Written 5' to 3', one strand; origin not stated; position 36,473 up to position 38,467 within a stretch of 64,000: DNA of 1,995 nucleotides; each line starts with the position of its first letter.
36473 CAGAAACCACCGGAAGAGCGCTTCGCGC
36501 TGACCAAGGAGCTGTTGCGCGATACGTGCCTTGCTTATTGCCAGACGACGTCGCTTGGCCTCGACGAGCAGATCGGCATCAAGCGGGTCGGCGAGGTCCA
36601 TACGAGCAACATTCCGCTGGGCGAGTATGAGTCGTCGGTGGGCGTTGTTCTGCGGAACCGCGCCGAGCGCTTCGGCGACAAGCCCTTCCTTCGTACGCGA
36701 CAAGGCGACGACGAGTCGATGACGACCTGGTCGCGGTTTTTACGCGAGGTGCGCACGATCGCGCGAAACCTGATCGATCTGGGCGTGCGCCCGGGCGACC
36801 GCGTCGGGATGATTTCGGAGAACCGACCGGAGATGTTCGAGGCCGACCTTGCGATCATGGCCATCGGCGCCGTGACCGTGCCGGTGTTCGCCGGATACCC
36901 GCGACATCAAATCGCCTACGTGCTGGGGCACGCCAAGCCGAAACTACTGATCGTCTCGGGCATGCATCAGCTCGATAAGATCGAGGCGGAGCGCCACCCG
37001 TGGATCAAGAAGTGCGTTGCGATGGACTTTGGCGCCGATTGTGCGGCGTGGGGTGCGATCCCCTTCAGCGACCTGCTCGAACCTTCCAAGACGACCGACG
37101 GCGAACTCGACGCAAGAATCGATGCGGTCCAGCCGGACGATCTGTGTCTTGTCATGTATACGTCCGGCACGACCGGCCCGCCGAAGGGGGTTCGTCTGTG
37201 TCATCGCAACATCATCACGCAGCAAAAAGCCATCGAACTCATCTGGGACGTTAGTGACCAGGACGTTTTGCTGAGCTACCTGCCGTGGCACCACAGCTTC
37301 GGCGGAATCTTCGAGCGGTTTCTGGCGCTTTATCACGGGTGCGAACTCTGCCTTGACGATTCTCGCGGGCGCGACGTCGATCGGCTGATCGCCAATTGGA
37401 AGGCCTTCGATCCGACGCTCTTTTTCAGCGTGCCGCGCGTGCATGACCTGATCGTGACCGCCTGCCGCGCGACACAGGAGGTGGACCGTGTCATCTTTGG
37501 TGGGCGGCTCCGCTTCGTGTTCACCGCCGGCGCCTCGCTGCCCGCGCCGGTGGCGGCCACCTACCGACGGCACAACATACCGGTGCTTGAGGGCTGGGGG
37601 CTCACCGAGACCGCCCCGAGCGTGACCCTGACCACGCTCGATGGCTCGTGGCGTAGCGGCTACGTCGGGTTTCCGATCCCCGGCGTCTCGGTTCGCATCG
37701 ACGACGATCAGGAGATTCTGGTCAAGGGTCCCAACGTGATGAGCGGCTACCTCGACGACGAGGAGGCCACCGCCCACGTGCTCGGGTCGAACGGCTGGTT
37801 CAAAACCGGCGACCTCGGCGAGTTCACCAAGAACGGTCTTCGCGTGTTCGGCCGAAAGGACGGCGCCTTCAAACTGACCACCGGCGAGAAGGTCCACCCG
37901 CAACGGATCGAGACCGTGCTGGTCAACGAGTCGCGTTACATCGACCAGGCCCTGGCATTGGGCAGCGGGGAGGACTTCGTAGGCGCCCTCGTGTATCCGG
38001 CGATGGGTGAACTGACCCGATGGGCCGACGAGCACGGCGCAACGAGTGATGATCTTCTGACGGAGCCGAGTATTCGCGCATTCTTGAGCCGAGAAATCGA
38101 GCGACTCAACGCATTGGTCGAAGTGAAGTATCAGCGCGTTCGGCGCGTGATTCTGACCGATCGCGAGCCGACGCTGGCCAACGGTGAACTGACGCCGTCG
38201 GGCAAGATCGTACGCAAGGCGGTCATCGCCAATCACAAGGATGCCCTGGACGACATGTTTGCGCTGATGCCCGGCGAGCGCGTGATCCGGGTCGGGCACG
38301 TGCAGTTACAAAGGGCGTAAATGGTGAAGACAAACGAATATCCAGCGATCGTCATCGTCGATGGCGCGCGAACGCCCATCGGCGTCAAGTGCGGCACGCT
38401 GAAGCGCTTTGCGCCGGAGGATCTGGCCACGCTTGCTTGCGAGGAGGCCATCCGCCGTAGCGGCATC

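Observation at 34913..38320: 1135-aa fusion of a PanE/ApbA-like domain, a DUF2889-like module and a FadD-type acyl-CoA synthetase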

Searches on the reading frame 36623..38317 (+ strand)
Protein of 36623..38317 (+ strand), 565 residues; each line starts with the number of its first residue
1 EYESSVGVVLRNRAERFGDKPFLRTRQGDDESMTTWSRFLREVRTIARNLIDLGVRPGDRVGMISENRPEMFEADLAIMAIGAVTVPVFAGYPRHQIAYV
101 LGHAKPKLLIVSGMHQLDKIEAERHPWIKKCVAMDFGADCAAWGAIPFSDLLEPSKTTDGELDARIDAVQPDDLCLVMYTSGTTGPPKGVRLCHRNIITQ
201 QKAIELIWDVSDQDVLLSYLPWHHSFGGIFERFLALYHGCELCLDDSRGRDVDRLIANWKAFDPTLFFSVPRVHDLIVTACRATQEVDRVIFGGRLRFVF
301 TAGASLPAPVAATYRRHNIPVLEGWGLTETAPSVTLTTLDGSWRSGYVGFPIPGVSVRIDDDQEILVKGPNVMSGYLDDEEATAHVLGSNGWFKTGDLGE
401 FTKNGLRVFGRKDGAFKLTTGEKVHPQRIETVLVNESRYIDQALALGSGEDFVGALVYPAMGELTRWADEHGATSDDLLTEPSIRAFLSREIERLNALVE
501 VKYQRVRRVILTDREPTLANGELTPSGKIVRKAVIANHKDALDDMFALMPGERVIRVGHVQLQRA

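Call 54: search_solved_structures(query=window:36623-38317:+, max_evalue=1e-20, show_alignments=0)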
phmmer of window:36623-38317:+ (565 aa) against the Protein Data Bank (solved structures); distinct sequences matched with E-value up to 1e-20: 49.
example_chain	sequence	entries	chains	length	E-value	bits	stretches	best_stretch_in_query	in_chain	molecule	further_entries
5ie0_A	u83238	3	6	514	1.7e-34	122.8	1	9-521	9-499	Oxalate--CoA ligase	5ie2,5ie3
6mfy_A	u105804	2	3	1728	2.2e-32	115.8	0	35-438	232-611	Linear gramicidin synthase subunit A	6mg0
9be3_A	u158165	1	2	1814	2.9e-32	115.4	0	35-438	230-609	Linear gramicidin synthase subunit A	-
9be4_A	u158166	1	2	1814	2.9e-32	115.4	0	35-438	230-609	Linear gramicidin synthase subunit A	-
9meh_A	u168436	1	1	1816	2.9e-32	115.4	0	35-438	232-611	Linear gramicidin synthase subunit A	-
6mfz_A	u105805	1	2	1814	3e-32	115.4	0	35-438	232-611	Linear gramicidin synthase subunit A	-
4fut_A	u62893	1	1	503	1.7e-31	112.9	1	35-436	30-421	Malonyl CoA synthetase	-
4fuq_A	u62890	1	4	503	1.7e-31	112.9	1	35-437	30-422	Malonyl CoA synthetase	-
4gxq_A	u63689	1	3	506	1.7e-31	112.9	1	35-435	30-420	Malonyl CoA synthetase, Benzoate-CoA ligase Chimeric protein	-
4gxr_A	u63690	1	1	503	1.7e-31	112.9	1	35-435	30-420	Malonyl CoA synthetase, Benzoate-CoA ligase Chimeric protein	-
6qjz_A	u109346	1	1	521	5.7e-31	111.1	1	38-457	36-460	oxalyl CoA-synthetase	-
8wev_A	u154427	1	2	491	9.7e-31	110.4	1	33-434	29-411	Feruloyl-CoA Synthetase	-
2d1q_A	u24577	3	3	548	1.1e-30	110.2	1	3-445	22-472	Luciferin 4-monooxygenase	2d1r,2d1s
2d1t_A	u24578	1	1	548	1.2e-30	110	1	3-445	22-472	Luciferin 4-monooxygenase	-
8weu_A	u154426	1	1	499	1.4e-30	109.8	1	33-435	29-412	Fatty-acyl-CoA synthase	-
2v7b_A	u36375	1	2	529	5.7e-22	81.4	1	24-444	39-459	BENZOATE-COENZYME A LIGASE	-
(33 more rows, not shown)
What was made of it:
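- On Benzoate-CoA ligase family: PDB 2v7b ranks 44th at E 5.7e-22 (call 54).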

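Call 77: search_dna_similar(query=window:36623-38317:+, collection=plasmids, mode=protein, max_evalue=1e-30, max_rows=25)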
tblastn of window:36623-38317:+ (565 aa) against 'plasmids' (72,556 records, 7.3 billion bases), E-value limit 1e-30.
Records with a match: 486; places in all: 516; records where one place covers at least 80% of the query: 366.
Best place of each record, by identity: <60% 486.
By first word of the organism name: Ralstonia 127; Sinorhizobium 69; Rhizobium 55; Pseudosulfitobacter 46; Streptomyces 29; Burkholderia 17; Rhodococcus 14; Paracoccus 14; Azospirillum 12; Caballeronia 7; and 60 more.
By predicted mobility (MOB-suite, as given by PLSDB): non-mobilizable 238; mobilizable 135; conjugative 113.
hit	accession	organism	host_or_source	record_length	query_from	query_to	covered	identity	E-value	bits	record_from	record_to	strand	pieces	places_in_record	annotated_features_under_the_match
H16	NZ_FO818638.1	Xenorhabdus bovienii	-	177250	35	551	92%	33.5%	1e-80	283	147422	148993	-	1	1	type I polyketide synthase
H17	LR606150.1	Rhizobium sp. Q54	paddy soil contaminated with arsenic ...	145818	19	557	95%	29.6%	8e-46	181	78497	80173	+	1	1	feruloyl-CoA synthase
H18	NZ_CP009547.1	Burkholderia sp. 2002721687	water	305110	2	552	98%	28.7%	3e-47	185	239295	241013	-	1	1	feruloyl-CoA synthase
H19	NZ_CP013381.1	Burkholderia humptydooensis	water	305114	2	552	98%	28.7%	3e-47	185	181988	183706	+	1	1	feruloyl-CoA synthase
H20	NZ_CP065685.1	Burkholderia humptydooensis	-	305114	2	552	98%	28.7%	3e-47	185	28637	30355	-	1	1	feruloyl-CoA synthase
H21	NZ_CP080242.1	Polymorphobacter sp. PAMC 29334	Megaspora,lichen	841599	19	557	95%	29.2%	9e-35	147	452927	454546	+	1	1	AMP-binding protein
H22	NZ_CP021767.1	Ralstonia solanacearum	Solanum lycopersicum,Tomato with ...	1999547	1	547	97%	28.5%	2e-53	204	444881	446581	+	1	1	none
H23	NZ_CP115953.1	Ralstonia solanacearum CFBP2957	Solanum lycopersicum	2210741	1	547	97%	28.5%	1e-52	201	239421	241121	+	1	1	none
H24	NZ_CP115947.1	Ralstonia solanacearum MolK2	Musa sp.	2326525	2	547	97%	28.6%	5e-52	199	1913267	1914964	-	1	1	record has no annotation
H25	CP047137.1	Ralstonia solanacearum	Potato,Single cell,tuber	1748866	2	547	97%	28.6%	5e-52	199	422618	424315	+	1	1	AMP-binding protein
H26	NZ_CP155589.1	Ralstonia solanacearum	Musa sp.,cell culture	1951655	2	554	98%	28.2%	6e-53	202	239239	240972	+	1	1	none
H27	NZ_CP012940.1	Ralstonia solanacearum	plantain,cell culture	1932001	2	554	98%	28.2%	9e-53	201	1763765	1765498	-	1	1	none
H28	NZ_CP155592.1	Ralstonia solanacearum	Musa sp.,cell culture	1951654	2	554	98%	28.2%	9e-53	201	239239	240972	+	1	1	none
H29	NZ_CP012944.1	Ralstonia solanacearum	Cucumis sativus,cell culture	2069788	2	554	98%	28.2%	9e-53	201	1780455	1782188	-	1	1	none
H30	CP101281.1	Burkholderia sp. FXe9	bacteria,soil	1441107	2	547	97%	28.4%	2e-47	186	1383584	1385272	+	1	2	feruloyl-CoA synthase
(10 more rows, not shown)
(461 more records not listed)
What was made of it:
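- Closest known: AMP-forming acyl-CoA synthetases of the long-chain / feruloyl-CoA synthase. Same: Full-length tblastn matches on plasmids are mostly annotated feruloyl-CoA synthase (call 77).
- Full-length plasmid matches are mostly annotated feruloyl-CoA synthase, that is, aryl-propenoate ligases (call 77).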
